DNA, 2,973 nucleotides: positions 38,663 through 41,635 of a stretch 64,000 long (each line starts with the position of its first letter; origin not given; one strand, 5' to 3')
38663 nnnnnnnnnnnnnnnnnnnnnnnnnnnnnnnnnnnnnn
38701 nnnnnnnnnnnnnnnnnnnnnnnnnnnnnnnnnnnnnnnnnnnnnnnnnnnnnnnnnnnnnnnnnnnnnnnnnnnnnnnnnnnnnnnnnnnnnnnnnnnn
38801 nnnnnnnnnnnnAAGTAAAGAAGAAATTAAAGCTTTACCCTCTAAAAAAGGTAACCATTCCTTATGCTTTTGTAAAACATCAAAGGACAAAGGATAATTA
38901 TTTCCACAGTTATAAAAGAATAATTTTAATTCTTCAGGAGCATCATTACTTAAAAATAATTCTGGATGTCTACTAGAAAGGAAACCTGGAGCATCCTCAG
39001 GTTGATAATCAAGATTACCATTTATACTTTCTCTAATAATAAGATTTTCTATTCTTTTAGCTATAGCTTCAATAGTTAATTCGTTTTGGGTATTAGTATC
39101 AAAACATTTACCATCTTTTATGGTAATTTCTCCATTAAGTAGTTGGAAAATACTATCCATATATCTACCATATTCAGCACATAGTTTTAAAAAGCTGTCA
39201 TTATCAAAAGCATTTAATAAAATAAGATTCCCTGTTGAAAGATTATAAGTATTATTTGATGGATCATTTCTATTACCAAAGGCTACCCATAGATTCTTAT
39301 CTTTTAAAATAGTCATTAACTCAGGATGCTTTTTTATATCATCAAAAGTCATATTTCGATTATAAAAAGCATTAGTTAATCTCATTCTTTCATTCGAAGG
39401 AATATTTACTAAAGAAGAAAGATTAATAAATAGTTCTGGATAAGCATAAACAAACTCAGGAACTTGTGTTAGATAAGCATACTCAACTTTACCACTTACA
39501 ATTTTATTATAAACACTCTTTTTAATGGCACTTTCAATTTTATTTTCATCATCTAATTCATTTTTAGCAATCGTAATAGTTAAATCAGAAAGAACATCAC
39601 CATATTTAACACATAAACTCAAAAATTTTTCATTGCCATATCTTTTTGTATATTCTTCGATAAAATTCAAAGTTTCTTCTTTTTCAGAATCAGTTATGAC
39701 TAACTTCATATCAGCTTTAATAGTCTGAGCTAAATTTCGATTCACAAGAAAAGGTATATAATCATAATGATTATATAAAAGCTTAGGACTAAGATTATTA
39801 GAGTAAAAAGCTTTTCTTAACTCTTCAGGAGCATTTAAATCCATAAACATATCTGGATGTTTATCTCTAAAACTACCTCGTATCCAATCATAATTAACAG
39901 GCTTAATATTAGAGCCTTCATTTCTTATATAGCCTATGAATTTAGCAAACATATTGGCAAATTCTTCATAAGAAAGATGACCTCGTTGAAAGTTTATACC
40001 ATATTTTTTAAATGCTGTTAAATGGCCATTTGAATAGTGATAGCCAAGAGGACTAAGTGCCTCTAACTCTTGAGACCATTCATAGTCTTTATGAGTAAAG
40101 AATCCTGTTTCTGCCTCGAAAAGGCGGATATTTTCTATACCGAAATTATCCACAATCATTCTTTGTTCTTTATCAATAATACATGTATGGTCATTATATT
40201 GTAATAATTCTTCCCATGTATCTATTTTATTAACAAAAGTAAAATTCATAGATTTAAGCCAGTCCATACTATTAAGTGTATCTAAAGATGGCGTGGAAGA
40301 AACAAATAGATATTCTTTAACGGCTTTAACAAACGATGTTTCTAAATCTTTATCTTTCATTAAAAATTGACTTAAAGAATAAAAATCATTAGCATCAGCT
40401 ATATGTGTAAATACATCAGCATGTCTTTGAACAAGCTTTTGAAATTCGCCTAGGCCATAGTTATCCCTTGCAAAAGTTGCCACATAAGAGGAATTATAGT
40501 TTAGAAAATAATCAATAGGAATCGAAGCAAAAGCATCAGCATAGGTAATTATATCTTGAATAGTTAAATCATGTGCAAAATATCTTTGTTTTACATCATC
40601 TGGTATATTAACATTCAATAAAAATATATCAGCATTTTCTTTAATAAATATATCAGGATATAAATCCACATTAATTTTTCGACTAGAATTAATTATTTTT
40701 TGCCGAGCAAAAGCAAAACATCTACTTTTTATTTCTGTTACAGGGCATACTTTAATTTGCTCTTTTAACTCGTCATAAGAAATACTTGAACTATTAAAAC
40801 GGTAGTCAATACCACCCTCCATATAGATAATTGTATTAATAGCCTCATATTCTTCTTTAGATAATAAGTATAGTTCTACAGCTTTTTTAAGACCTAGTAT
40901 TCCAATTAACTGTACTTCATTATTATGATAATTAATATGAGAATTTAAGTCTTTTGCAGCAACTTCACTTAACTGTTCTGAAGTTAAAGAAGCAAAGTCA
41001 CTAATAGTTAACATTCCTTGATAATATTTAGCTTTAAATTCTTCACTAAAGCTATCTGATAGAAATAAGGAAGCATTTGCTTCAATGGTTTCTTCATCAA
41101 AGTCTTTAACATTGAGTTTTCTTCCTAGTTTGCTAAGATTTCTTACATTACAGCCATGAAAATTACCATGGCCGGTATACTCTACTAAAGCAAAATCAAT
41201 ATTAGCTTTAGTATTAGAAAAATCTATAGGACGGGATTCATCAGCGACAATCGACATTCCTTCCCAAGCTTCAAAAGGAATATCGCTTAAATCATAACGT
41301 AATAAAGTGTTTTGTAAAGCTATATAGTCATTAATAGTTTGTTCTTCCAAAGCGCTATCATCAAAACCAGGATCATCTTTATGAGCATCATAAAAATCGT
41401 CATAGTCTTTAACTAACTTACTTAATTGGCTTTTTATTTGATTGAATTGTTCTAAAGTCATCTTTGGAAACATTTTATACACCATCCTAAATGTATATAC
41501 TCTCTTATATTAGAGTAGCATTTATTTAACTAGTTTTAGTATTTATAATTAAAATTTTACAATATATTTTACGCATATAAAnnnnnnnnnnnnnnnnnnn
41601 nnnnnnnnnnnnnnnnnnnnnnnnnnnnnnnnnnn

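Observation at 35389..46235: Block of cytoplasmic orphan genes next to tRNA-Gly, centred on a four-gene operon (171 aa - 703 aa - 1609 aa - ProA-like 342 aa)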

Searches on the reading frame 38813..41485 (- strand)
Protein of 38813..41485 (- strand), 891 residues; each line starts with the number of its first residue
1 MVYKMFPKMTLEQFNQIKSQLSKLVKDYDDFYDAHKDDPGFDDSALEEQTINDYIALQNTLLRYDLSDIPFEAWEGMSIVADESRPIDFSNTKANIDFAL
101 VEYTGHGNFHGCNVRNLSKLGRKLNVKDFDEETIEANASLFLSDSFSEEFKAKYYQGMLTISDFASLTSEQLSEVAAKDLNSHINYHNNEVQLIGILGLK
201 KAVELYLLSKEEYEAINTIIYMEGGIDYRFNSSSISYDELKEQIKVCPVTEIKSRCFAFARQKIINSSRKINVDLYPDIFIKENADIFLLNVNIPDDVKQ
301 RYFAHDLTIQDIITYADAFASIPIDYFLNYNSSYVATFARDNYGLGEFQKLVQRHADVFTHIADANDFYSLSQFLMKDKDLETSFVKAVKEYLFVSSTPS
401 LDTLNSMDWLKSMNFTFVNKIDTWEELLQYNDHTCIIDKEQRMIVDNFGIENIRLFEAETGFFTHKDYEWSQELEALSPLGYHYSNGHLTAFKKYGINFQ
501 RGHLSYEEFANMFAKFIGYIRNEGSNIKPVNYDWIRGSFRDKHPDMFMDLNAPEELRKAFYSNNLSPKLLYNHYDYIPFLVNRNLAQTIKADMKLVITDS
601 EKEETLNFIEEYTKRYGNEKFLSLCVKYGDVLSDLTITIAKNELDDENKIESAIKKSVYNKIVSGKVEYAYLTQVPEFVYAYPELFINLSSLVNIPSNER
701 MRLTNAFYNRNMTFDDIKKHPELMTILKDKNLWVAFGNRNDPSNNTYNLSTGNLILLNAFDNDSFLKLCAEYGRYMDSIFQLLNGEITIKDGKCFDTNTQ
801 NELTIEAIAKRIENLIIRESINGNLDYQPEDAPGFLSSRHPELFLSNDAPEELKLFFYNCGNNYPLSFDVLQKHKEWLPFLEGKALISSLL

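Call 84: search_protein_representatives(alignment_id=A2)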
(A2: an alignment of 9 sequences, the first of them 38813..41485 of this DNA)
Query: 9 sequences, 857 profile positions. Proteins with E-value up to 0.001 (for the whole library): 504; up to 1e-10: 433; up to 1e-30: 294. The best 150 are listed.
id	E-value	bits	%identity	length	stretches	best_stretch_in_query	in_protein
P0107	0.0e+00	1078.0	-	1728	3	1-838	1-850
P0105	1.1e-296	1002.9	-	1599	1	1-833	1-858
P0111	8.9e-273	923.9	-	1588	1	1-740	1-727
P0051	4.8e-270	914.8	-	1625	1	5-857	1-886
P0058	4.7e-262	888.4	-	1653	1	1-857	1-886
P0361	6.9e-262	887.9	-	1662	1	1-857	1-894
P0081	2.9e-260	882.5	-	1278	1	1-857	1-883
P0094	5.9e-231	785.5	-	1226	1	2-857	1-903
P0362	5.7e-230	782.3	-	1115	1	3-857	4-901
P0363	9.2e-227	771.7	-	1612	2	1-856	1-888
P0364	2.8e-224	763.4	-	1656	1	1-857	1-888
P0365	2.5e-218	743.8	-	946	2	1-369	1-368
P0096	9.7e-212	721.9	-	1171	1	2-856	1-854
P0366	1.4e-211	721.4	-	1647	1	1-856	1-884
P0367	5.8e-209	712.8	-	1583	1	39-856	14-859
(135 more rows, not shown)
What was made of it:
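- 36656..41485 (-): BIG, 1609 aa: N-terminal alpha-solenoid scaffold plus C-terminal GNAT-fold head. 504 representative clusters for the scaffold (call 84).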

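Call 92: predict_structure(alignment_id=A3)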
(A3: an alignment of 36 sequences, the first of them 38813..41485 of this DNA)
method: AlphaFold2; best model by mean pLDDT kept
length: 891 residues; sequences in the alignment: 36
mean_pLDDT: 88.0   pTM: 0.60
mean pLDDT of the five models: 88.0, 87.9, 87.1, 87.0, 86.0
residues with pLDDT >= 90: 533; 70-90: 305; 50-70: 37; < 50: 16
segments of 3 or more residues with pLDDT < 50: 740-750
pLDDT, mean of each block of 10 residues (from residue 1): 71 93 92 89 89 91 93 92 88 93 89 91 86 89 90 87 92 88 76 89 94 92 60 73 92 93 87 92 93 93 95 93 91 92 93 95 93 92 93 80 84 91 85 88 89 91 77 74 78 87 92 91 68 88 91 93 92 95 92 91 90 96 95 94 93 96 89 95 95 92 94 93 94 80 36 76 93 86 82 87 90 91 83 88 91 88 84 93 87 72
secondary structure, 60 per line:
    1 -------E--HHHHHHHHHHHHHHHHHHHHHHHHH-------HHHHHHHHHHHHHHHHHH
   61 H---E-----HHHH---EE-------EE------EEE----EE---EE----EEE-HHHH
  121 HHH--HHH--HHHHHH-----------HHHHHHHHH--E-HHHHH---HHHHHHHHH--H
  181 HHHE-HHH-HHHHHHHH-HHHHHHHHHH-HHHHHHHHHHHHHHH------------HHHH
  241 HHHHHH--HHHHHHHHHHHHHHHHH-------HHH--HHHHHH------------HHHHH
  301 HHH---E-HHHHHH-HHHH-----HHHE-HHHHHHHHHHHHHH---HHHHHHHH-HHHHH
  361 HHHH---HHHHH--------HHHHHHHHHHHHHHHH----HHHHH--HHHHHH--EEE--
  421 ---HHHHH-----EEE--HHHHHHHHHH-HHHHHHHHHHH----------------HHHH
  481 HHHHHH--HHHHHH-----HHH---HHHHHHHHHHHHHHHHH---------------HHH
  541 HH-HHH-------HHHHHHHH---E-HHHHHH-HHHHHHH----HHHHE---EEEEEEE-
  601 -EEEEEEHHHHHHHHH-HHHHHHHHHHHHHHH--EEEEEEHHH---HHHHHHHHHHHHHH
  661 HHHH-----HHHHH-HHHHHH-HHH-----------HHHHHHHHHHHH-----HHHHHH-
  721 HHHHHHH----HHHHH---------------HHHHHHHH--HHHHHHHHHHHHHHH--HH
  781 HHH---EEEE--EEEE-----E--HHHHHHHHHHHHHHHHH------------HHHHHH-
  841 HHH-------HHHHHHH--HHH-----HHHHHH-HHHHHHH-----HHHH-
elements in order (helices of 4 or more, strands of 3 or more residues): H11-35 H43-61 H71-74 E95-97 E113-115 H117-123 H131-136 H148-156 H161-165 H169-177 H180-183 H190-197 H199-208 H210-224 H237-246 H249-265 H278-283 H296-303 H309-314 H316-319 H330-343 H347-354 H356-364 H368-372 H381-396 H401-405 H408-413 E416-418 H424-428 E434-436 H439-448 H450-460 H477-486 H489-494 H506-522 H538-542 H554-561 H567-572 H574-580 H585-588 E593-599 E602-607 H608-616 H618-632 E635-640 H647-664 H670-674 H676-681 H697-708 H714-719 H721-727 H732-736 H752-759 H762-776 H779-783 E787-790 E793-796 H805-821 H834-839 H851-857 H868-873 H875-881 H887-890

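Call 94: fold_search(model_id=the predicted structure, library=pdb)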
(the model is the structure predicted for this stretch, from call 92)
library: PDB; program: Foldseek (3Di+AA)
matches with E <= 10: 54; with E <= 0.001: 0
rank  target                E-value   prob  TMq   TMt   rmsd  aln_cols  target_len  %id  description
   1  9nv3_C                9.8e-01  0.07  0.11  0.11  17.4       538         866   12  Hybrid model of a complex of BREX proteins BrxB and PglZ from Salmonella typhimurium (released 2025-07-02)
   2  9k1w_C                1.0e+00  0.09  0.14  0.15  26.4       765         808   11  Structure of the SF3B core, harboring the K700E mutation in SF3B1, in complex with intron-U2 snRNA (released 2025-09-03)
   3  4hzk_B                1.1e+00  0.06  0.13  0.12  27.0       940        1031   10  Crystal structure of free CRM1 (crystal form 2) (released 2013-01-23)
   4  7wsh_A                1.1e+00  0.02  0.07  0.09  39.9       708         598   12  Cryo-EM structure of SARS-CoV-2 spike receptor-binding domain in complex with sea lion ACE2 (released 2022-11-09)
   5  9e0u                  1.2e+00  0.02  0.07  0.03  38.9       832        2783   10  Cryo-EM structure of human cytoplasmic dynein-1 in the presence of ATP (released 2025-07-09)
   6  7z8v_D                2.1e+00  0.04  0.14  0.11  36.4      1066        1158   11  CAND1-SCF-SKP2 (SKP1deldel) CAND1 engaged SCF rocked (released 2023-04-19)
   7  7mqa_LM               2.1e+00  0.02  0.08  0.05  26.1       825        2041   10  Cryo-EM structure of the human SSU processome, state post-A1 (released 2021-09-22)
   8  9f44_A                2.4e+00  0.04  0.12  0.07  29.6       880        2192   11  cryo-EM structure of LST2 TOS peptide bound to human mTOR complex 1 (released 2024-08-14)
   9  5hdt_A                2.5e+00  0.03  0.12  0.10  27.9      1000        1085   10  Human cohesin regulator Pds5B bound to a Wapl peptide (released 2016-03-09)
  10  6en4_C                2.6e+00  0.06  0.16  0.17  30.0       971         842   11  SF3b core in complex with a splicing modulator (released 2018-06-20)
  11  2qmr_B                2.7e+00  0.03  0.10  0.11  28.9       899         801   10  Karyopherin beta2/transportin (released 2007-10-30)
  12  8u89_A                3.0e+00  0.07  0.15  0.20  19.0       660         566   10  The structure of the PP2A-B56Delta holoenzyme mutant - E197K (released 2024-01-10)
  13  9n75_SP               3.2e+00  0.05  0.16  0.10  26.9       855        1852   11  SSU processome maturation and disassembly, State I (released 2025-11-05)
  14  4xdn_A                3.4e+00  0.02  0.09  0.11  29.3       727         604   10  Crystal structure of Scc4 in complex with Scc2n (released 2015-06-17)
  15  7zbz_D                3.7e+00  0.04  0.15  0.13  33.1      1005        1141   11  CAND1 delhairpin-SCF-SKP2 CAND1 partly engaged SCF partly rocked (released 2023-04-19)
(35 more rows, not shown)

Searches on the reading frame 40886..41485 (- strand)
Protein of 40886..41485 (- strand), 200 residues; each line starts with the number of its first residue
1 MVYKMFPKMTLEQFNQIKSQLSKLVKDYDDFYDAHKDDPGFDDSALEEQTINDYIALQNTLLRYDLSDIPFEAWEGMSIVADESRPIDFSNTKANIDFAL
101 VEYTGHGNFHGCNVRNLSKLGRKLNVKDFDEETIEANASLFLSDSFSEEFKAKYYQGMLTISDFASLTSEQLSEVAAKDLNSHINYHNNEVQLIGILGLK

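Call 44: search_protein_families(library=pfam, proteins=[window:40886-41485:-], max_evalue=5)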
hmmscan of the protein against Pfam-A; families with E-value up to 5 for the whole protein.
window:40886-41485:- (200 aa): 1 family
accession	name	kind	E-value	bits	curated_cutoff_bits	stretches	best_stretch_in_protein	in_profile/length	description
PF21603.3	Bdbt-like_TPR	-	0.1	13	27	1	2-62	19-75/85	Bride of doubletime-like, TPR domain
